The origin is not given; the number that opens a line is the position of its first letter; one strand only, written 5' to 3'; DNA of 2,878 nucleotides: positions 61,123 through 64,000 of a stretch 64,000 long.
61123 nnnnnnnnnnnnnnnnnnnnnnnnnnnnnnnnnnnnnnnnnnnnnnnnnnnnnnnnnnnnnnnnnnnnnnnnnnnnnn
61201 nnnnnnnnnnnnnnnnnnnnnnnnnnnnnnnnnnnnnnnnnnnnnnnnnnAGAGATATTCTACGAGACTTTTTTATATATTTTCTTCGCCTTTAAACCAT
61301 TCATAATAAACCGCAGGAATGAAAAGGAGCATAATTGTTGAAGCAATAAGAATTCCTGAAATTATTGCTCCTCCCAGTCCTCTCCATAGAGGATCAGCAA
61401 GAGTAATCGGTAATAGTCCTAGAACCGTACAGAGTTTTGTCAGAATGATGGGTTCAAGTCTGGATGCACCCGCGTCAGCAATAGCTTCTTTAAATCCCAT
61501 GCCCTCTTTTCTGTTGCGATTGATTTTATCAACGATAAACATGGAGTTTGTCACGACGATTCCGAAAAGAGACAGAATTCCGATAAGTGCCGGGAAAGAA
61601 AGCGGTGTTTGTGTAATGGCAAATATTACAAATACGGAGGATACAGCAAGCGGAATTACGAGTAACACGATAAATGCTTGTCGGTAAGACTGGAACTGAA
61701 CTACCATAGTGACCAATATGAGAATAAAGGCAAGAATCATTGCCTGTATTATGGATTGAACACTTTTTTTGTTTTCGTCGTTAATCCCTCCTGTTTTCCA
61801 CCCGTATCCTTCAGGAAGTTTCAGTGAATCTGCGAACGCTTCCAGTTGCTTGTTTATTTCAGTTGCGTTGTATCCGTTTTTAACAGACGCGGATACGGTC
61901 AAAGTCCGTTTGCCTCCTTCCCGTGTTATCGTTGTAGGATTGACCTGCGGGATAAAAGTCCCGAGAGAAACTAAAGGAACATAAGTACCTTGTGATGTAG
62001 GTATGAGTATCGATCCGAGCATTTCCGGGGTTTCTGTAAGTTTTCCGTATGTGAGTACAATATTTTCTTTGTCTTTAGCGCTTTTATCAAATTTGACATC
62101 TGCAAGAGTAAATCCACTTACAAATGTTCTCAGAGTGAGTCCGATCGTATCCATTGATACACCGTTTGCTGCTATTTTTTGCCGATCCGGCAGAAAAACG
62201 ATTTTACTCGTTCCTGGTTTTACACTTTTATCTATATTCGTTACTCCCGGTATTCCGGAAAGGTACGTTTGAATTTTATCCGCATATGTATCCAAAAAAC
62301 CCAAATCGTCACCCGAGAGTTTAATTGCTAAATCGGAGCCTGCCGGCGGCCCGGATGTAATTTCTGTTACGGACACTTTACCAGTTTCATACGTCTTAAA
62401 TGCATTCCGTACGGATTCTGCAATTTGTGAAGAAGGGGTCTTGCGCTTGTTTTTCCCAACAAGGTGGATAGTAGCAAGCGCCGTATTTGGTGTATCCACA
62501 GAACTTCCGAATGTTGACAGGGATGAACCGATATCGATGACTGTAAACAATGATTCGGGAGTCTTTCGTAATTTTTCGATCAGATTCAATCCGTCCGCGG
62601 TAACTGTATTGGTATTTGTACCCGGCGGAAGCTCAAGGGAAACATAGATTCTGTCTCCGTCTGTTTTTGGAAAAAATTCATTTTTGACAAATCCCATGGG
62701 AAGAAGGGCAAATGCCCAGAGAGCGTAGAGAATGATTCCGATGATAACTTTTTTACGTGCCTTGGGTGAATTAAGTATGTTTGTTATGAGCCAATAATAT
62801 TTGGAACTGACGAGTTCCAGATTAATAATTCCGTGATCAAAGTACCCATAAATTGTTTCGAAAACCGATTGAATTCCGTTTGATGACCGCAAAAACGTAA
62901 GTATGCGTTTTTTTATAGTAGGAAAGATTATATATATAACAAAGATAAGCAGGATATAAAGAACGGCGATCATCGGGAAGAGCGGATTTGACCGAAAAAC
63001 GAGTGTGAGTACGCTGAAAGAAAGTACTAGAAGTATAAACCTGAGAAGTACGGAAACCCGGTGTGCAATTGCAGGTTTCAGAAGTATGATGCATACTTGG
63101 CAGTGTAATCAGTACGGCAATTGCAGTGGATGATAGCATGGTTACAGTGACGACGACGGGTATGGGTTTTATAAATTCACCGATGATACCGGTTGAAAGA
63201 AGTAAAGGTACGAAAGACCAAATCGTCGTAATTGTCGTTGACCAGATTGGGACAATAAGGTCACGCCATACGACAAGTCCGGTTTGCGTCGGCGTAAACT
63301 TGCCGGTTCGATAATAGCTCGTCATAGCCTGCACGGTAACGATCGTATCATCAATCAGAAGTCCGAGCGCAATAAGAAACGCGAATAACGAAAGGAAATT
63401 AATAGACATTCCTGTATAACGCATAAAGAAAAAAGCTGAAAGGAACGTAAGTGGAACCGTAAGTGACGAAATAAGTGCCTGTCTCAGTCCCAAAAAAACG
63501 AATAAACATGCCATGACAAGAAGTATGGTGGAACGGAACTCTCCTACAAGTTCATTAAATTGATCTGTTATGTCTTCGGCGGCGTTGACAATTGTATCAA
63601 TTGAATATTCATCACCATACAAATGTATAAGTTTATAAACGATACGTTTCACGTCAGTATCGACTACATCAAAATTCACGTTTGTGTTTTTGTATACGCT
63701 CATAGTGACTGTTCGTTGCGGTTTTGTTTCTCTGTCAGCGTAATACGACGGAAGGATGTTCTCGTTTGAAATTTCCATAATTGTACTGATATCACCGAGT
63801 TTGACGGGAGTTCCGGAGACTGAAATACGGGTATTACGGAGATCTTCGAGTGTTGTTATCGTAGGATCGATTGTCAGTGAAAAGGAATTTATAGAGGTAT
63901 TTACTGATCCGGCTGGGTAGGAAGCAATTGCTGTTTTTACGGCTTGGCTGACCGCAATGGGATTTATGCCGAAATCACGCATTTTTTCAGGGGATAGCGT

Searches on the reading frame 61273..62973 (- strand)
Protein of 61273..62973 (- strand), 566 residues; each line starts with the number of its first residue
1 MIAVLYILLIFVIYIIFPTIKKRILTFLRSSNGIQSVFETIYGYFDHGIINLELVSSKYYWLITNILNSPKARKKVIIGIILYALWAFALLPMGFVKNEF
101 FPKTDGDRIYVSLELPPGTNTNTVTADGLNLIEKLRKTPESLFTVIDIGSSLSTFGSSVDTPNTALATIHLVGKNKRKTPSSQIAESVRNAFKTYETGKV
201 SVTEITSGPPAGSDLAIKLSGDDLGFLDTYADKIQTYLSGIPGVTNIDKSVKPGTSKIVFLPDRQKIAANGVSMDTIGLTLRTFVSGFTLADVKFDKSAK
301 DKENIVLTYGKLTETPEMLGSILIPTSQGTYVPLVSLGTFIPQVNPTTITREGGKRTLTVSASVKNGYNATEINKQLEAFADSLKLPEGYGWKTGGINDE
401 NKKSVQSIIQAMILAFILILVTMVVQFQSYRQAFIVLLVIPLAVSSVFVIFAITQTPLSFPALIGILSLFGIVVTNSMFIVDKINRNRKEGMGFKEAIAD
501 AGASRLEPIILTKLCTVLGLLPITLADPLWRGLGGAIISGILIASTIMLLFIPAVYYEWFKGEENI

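Call 64: search_protein_families(library=pfam, proteins=[window:61273-62973:-], max_evalue=0.001)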
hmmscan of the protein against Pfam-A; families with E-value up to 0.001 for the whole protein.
window:61273-62973:- (566 aa): 3 families
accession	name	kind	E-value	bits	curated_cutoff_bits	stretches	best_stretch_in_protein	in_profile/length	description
PF00873.25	ACR_tran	-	5.9e-77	259.8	28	1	51-557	508-1018/1021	AcrB/AcrD/AcrF family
PF02355.23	SecD_SecF_C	-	1.7e-08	34.5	20.5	1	404-540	29-167/189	Protein export membrane protein SecD/SecF, C-terminal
PF03176.21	MMPL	-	6.5e-06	25.8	20.5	1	397-555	134-298/333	MMPL family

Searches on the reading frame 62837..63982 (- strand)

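Call 64: search_protein_families(library=pfam, proteins=[window:62837-63982:-], max_evalue=0.001)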
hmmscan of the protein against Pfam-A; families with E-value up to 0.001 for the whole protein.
window:62837-63982:- (381 aa): 1 family
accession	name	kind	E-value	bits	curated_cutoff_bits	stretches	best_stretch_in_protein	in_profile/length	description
PF00873.25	ACR_tran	-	4.6e-39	134.3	28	1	2-293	194-482/1021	AcrB/AcrD/AcrF family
